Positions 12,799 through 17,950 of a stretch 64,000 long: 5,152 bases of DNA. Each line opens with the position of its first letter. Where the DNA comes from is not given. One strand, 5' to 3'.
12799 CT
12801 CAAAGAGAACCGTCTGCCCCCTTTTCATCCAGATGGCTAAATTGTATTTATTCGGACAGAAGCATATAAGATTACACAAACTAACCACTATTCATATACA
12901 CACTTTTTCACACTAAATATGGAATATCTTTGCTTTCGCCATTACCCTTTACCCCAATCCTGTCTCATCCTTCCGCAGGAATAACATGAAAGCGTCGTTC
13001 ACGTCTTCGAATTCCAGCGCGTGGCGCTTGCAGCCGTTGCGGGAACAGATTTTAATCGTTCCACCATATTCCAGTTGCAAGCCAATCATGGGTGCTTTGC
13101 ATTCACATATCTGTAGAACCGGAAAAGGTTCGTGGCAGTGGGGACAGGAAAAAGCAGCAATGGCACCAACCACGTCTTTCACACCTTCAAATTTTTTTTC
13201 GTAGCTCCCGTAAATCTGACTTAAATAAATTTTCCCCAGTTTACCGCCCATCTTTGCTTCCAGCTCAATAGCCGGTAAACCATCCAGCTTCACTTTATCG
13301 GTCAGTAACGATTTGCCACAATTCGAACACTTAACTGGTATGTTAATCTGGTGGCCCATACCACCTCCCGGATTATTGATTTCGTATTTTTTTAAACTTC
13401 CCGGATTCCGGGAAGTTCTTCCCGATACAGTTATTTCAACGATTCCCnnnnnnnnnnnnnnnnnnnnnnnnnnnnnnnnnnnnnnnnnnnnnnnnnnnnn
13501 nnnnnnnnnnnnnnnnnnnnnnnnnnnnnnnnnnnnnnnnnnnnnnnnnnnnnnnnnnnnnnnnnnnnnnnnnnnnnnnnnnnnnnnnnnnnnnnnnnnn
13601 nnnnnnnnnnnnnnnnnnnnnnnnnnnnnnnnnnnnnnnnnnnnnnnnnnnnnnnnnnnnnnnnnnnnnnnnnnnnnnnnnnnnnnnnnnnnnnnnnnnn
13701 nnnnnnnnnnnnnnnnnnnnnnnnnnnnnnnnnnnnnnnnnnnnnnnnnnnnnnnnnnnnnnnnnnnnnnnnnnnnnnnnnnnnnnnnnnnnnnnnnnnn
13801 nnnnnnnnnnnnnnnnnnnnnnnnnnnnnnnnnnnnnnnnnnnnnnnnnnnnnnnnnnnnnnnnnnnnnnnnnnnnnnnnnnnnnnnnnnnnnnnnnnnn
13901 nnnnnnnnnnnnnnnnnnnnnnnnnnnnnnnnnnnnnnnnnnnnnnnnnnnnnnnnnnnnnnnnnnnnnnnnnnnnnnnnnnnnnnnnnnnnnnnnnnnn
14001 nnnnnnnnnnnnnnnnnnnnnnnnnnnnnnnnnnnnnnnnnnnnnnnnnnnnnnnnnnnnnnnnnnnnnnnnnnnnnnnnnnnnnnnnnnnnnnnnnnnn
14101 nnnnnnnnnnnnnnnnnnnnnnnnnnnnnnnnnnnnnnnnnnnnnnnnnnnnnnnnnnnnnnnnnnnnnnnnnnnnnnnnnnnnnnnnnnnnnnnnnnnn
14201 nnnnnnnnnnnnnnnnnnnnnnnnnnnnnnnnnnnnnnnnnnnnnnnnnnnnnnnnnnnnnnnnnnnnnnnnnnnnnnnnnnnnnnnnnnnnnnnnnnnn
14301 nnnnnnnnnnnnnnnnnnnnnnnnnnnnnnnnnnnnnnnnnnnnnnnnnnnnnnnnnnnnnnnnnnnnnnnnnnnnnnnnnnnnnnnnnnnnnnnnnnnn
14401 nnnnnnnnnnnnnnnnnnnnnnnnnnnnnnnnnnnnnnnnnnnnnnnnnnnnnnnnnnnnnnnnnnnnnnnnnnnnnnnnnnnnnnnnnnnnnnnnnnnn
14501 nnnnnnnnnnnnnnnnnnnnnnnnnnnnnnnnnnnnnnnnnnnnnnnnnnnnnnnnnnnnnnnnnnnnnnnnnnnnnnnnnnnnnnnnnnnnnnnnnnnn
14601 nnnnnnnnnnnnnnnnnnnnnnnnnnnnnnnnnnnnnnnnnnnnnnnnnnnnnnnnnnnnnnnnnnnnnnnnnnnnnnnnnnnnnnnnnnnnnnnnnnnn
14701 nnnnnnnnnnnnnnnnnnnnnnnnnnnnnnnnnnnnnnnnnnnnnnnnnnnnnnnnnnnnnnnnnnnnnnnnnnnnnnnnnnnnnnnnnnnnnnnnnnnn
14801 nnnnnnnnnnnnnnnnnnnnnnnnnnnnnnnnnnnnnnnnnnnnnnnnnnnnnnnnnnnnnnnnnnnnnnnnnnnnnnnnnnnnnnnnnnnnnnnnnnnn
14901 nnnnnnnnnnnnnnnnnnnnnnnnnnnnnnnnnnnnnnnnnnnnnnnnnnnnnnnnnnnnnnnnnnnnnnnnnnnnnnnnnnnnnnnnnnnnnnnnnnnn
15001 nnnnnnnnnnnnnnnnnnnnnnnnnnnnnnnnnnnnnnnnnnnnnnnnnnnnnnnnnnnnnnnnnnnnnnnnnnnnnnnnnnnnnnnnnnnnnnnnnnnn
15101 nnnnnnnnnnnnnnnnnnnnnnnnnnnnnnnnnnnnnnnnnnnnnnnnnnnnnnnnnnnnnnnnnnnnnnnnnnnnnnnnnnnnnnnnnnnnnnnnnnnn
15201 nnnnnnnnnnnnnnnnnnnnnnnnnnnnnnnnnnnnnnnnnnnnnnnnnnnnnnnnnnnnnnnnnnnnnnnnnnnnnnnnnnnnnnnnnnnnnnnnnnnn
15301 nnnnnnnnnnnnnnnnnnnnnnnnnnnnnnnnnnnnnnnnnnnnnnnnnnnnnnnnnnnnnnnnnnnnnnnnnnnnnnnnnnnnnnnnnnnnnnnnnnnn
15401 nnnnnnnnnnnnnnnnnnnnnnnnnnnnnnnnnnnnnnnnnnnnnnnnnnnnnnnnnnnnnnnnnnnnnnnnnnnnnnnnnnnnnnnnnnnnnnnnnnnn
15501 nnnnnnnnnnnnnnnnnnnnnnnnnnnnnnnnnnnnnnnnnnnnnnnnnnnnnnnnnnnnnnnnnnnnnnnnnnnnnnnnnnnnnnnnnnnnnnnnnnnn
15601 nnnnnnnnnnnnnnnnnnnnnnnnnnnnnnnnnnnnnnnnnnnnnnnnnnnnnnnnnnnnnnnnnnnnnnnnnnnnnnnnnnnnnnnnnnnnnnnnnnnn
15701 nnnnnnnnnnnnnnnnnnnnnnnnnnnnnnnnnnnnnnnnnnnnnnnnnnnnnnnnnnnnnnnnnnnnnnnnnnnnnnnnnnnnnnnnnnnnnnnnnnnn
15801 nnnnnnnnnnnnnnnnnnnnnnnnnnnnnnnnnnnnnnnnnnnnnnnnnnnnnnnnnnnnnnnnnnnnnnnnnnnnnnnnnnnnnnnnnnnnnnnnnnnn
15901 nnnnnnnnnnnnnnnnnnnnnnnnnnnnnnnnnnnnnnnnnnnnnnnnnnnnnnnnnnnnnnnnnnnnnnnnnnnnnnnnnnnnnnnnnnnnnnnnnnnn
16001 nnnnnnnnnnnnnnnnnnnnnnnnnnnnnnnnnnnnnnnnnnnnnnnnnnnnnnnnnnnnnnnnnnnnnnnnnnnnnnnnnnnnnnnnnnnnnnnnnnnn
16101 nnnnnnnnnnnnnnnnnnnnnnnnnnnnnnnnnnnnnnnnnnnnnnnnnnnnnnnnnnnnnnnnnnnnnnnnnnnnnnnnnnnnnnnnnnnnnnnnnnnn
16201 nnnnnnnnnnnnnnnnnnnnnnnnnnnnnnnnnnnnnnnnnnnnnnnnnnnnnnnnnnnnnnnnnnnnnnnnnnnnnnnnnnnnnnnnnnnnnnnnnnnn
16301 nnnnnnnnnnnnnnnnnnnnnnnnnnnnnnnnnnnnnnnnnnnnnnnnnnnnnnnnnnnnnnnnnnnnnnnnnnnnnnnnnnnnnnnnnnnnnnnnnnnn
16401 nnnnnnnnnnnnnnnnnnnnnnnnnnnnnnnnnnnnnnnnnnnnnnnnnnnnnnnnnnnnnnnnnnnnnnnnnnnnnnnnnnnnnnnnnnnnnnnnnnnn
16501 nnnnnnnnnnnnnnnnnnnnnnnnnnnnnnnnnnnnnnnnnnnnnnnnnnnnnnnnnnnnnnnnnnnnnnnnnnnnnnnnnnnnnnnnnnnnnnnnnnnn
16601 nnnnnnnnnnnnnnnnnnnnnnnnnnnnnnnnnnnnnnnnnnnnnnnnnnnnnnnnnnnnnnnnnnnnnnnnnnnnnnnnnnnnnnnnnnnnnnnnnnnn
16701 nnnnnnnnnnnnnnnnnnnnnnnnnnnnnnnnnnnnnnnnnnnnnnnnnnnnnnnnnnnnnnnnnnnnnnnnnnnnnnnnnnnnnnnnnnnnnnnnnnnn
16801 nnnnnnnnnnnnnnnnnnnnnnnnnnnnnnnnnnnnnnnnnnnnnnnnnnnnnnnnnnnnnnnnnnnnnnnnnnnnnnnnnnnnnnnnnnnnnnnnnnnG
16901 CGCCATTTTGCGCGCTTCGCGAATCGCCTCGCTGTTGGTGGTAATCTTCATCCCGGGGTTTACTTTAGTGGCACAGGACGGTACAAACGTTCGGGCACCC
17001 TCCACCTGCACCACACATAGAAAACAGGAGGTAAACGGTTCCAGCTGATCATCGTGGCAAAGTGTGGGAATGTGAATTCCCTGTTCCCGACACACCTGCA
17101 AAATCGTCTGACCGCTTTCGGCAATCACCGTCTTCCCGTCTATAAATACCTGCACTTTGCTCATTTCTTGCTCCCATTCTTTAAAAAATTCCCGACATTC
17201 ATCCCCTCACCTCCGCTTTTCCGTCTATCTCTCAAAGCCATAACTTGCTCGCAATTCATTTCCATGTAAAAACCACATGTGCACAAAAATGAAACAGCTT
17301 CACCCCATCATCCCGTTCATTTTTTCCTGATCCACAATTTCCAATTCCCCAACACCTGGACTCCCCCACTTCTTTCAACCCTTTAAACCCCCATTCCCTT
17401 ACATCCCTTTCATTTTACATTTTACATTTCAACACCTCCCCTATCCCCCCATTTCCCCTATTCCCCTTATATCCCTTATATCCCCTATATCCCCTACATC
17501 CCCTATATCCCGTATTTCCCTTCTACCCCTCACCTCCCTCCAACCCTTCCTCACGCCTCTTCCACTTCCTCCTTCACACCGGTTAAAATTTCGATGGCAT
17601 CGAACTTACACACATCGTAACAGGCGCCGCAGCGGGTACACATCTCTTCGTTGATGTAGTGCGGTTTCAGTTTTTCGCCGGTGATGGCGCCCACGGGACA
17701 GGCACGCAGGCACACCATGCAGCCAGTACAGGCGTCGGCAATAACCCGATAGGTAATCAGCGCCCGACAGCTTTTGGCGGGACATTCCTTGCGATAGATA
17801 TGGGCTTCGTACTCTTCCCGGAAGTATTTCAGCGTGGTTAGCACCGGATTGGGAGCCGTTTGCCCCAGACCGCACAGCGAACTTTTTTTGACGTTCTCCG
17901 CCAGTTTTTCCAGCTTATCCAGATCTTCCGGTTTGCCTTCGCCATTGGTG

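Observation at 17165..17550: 385-nt polypurine (on mRNA) intercistronic spacer with a 9-bp tandem G-tract repeat inside the NuoEF-fusion operon; potential G-quadruplex or protein-titration element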

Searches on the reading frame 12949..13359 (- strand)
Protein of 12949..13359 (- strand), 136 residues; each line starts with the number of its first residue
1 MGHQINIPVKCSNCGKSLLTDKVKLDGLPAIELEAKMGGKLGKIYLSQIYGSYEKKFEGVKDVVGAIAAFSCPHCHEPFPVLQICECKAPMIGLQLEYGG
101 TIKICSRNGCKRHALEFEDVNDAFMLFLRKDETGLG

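Call 4: search_protein_families(library=pfam, proteins=[window:12949-13359:-])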
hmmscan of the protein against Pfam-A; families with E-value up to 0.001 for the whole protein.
window:12949-13359:- (136 aa): 0 families

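Call 65: find_encoding_contigs(protein=window:12949-13359:-, flank=6000, max_places=10)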
Protein window:12949-13359:- (136 aa): 2 contigs read that carry it; 1 place shown.
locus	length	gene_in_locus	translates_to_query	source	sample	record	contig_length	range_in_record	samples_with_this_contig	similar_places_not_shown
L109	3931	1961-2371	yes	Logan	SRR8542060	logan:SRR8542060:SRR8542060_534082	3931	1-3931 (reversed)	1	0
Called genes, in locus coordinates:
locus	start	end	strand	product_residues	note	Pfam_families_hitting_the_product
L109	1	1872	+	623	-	?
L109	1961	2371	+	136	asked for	-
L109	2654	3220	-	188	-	PF00254:FKBP_C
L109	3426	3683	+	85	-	-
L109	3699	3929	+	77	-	?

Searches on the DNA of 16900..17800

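Call 10: search_rna_families(source=window, start=16900, end=17800, threshold=evalue, max_evalue=10)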
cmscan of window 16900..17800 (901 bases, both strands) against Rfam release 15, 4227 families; matches with E-value up to 10: 0.
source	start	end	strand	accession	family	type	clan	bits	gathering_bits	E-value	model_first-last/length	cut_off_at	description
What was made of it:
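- On CsrA/RsmA-titrating RNAs (CsrB/RsmZ type): No Rfam hit at E <= 10 (call 10).
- On Riboswitch or leader RNA upstream of a molybdopterin-type oxidoreductase (e.g. Moco RNA): No Rfam match (call 10).
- No Rfam hit on either strand at E <= 10 (call 10).
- Tried and rejected: Rfam at E <= 10 on both strands: nothing (call 10).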
